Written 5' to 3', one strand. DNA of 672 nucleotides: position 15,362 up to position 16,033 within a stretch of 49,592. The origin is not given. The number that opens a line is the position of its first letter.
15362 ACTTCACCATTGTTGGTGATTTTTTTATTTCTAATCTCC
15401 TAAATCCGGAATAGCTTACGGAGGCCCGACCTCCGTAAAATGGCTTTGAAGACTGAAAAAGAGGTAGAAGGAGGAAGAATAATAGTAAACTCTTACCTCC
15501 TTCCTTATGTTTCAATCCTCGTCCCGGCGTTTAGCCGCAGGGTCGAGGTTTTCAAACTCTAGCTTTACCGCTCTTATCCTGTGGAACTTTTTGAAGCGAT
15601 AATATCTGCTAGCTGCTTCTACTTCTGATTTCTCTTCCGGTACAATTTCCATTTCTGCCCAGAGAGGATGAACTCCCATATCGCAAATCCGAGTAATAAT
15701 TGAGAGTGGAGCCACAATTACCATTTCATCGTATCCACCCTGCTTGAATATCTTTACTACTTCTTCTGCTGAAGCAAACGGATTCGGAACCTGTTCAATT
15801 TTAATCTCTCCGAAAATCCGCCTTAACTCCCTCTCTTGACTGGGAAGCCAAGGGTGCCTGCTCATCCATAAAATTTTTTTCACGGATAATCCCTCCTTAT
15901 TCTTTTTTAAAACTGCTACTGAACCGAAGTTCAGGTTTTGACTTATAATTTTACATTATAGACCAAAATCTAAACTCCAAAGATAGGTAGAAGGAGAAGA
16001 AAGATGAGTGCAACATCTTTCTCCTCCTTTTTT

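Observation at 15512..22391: RavA/ViaA-like AAA+ and vWA pair wired to a giant unknown protein: candidate novel ternary conflict system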

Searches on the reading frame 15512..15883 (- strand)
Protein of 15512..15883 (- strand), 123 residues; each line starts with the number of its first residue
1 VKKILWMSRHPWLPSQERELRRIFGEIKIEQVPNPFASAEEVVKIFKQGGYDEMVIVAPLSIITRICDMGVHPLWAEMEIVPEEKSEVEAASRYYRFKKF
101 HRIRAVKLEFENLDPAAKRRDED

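Call 4: search_protein_families(library=pfam, proteins=[window:15512-15883:-], max_evalue=0.01)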
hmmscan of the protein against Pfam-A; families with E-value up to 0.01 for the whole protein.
window:15512-15883:- (123 aa): 0 families

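Call 5: search_protein_families(library=padloc, proteins=[window:15512-15883:-], max_evalue=0.01)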
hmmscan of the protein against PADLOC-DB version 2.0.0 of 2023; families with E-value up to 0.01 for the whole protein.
window:15512-15883:- (123 aa): 0 families

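Call 6: search_protein_families(library=ncbifam, proteins=[window:15512-15883:-], max_evalue=0.01)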
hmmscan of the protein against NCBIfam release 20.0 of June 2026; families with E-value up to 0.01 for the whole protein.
window:15512-15883:- (123 aa): 1 family
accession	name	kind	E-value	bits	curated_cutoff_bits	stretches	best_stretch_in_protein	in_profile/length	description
TIGR01491.1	HAD-SF-IB-PSPlk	hypoth_equivalog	0.0067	16.1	151.9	1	4-91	58-138/201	phosphoserine phosphatase-like hydrolase, archaeal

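Call 97: find_homologous_proteins(query=window:15512-15883:-, max_evalue=0.001)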
Query window:15512-15883:- (123 aa): 27 proteins with E <= 0.001 among 32 candidates.
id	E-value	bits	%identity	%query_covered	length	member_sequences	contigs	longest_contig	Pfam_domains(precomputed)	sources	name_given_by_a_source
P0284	4.8e-76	270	100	100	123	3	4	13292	-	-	-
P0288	5.2e-50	186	73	92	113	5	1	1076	-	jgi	jgi:hypothetical protein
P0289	6.2e-49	183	73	92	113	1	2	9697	-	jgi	-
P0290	9.0e-49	182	73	92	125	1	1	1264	-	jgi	jgi:hypothetical protein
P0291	2.7e-48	181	71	92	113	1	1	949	-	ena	-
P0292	4.7e-44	167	72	87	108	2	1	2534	-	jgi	jgi:hypothetical protein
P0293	3.9e-35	138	73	68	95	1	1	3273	-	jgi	jgi:hypothetical protein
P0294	4.3e-34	135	55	97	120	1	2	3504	-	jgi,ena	-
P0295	4.2e-32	129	52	92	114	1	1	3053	-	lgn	-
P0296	1.1e-30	124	53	89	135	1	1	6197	-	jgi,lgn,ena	-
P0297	2.4e-27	113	53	92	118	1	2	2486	-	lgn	-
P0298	5.2e-26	109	44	91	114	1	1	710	-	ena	-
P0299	1.4e-24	104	51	91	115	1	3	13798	PF12974.13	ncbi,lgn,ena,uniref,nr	ncbi:MAG: hypothetical protein A3C90_04635 [Candidatus Magasanikbacteria bacterium RIFCSPHIGHO2_02_F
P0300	4.8e-22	96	47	91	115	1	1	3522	-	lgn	-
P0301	6.1e-21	93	46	91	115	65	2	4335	-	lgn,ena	-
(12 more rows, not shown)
